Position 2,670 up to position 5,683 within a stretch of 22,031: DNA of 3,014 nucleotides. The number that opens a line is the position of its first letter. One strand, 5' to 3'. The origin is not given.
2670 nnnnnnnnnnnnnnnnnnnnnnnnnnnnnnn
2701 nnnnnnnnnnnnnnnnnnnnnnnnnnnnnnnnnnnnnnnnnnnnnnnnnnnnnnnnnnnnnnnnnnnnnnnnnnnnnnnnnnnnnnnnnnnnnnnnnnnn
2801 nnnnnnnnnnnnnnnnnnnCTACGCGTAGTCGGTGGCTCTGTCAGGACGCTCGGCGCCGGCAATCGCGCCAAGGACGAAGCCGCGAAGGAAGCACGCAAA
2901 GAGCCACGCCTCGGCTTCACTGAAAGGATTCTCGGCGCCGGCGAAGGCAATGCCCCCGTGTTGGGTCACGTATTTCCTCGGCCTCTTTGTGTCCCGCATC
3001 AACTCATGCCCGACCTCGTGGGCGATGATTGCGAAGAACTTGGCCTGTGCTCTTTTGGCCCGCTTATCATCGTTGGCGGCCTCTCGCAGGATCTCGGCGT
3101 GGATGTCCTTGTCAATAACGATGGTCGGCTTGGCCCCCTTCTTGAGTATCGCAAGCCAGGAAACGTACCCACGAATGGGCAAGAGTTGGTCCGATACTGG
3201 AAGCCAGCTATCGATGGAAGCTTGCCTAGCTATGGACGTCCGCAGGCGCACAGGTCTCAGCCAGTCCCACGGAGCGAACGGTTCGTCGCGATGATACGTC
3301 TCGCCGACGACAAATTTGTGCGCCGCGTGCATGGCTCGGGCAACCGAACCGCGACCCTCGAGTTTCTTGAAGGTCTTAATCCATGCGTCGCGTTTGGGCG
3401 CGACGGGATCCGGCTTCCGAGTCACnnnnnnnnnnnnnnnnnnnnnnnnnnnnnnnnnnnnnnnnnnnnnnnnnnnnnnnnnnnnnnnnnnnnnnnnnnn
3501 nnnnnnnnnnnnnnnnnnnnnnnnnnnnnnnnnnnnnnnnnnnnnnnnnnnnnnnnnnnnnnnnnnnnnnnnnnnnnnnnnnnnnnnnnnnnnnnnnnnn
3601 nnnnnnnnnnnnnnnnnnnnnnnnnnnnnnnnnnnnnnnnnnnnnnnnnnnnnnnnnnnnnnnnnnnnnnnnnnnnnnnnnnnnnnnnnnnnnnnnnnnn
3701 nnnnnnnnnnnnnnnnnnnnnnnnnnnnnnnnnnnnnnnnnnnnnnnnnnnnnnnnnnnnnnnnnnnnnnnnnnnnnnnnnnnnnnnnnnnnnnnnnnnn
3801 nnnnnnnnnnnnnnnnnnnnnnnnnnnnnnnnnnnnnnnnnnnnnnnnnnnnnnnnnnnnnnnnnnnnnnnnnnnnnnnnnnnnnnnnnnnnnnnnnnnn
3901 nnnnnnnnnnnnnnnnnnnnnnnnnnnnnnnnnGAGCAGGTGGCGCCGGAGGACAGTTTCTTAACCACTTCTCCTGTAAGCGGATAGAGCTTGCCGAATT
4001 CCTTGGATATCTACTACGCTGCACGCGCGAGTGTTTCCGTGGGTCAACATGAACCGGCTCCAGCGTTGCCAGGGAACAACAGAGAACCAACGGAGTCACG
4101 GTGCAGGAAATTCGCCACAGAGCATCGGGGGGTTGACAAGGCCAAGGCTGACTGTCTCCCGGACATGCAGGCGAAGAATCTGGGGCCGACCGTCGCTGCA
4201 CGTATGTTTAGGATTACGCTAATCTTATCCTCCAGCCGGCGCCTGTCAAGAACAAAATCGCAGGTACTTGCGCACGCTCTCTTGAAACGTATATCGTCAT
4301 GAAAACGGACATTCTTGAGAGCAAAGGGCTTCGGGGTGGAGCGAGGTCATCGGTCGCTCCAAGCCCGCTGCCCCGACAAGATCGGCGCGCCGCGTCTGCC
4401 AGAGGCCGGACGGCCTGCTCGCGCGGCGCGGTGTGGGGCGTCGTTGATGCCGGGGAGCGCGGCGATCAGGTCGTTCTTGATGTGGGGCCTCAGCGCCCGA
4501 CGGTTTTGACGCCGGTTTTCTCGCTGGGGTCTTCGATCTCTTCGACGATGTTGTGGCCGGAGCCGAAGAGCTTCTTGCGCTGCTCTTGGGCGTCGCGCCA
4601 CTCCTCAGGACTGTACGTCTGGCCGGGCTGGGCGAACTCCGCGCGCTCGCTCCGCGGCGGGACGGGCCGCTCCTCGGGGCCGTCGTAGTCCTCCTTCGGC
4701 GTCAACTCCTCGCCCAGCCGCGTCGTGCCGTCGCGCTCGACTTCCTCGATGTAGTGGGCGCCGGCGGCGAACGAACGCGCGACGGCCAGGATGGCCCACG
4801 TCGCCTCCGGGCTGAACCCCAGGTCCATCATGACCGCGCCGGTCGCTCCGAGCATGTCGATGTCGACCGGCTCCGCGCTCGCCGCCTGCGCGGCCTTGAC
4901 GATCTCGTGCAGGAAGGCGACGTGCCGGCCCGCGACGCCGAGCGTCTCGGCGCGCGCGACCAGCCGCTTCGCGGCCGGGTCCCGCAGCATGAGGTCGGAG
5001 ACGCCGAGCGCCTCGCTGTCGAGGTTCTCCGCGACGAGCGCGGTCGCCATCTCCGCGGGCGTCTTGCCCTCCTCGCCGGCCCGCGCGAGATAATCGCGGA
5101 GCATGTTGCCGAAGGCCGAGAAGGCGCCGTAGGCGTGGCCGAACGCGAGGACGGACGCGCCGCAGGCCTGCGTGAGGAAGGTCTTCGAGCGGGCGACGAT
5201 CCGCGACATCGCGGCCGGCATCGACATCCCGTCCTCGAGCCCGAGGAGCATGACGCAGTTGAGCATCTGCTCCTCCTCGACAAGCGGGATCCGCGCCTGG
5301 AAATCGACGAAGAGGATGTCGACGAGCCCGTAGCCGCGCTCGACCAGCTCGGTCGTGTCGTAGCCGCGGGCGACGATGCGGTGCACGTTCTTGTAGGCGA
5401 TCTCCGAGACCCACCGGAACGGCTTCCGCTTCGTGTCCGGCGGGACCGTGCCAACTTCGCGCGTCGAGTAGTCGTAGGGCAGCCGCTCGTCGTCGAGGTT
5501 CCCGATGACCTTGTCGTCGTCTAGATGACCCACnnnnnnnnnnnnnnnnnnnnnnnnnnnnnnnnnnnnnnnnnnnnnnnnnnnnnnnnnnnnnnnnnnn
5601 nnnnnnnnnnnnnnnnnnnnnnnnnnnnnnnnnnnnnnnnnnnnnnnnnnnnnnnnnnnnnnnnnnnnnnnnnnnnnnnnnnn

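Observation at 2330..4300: Low-G+C islet carrying a translationally coupled unknown-protein / ImmA-IrrE metallopeptidase pair; candidate immunity, toxin-antitoxin or defence module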

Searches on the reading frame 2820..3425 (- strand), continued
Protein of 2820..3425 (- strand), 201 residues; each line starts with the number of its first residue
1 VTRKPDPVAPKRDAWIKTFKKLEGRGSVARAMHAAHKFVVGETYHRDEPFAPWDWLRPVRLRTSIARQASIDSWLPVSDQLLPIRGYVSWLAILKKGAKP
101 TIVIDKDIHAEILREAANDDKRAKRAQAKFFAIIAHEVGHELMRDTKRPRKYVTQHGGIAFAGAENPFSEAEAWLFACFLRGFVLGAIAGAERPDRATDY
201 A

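Call 81: find_encoding_contigs(protein=P0048, flank=10000, max_places=4)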
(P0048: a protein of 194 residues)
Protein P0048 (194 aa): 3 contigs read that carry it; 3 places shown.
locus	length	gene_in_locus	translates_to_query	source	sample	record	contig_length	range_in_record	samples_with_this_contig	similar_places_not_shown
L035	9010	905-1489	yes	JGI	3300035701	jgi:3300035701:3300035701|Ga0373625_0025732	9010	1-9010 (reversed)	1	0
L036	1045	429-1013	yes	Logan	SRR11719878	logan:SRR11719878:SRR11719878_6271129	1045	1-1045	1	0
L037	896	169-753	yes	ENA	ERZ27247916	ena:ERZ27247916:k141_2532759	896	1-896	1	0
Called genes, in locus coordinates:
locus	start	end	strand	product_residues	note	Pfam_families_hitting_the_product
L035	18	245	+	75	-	PF13560:HTH_31, PF01381:HTH_3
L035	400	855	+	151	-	-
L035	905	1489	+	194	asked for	-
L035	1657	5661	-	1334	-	-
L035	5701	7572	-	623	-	-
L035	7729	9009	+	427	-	?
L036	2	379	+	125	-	?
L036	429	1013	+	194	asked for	-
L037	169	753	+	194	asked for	-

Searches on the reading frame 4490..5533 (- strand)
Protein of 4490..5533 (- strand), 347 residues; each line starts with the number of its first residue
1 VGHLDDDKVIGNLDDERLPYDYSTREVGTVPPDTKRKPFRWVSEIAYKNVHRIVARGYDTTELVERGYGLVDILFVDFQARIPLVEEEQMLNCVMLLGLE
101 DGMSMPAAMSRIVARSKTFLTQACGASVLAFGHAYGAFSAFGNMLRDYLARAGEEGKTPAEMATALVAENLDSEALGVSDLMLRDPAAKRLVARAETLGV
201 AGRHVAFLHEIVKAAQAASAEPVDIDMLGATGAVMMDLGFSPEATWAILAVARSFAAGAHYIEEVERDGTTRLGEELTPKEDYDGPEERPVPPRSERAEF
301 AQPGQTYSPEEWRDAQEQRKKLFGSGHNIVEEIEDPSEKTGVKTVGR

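Call 75: search_protein_families(library=pfam, proteins=[window:4490-5533:-], max_evalue=0.001)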
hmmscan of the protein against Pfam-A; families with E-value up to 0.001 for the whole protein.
window:4490-5533:- (347 aa): 1 family
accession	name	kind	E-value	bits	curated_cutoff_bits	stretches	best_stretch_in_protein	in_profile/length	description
PF00285.26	Citrate_synt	-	7.6e-05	22.3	27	1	86-267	165-350/357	Citrate synthase, C-terminal domain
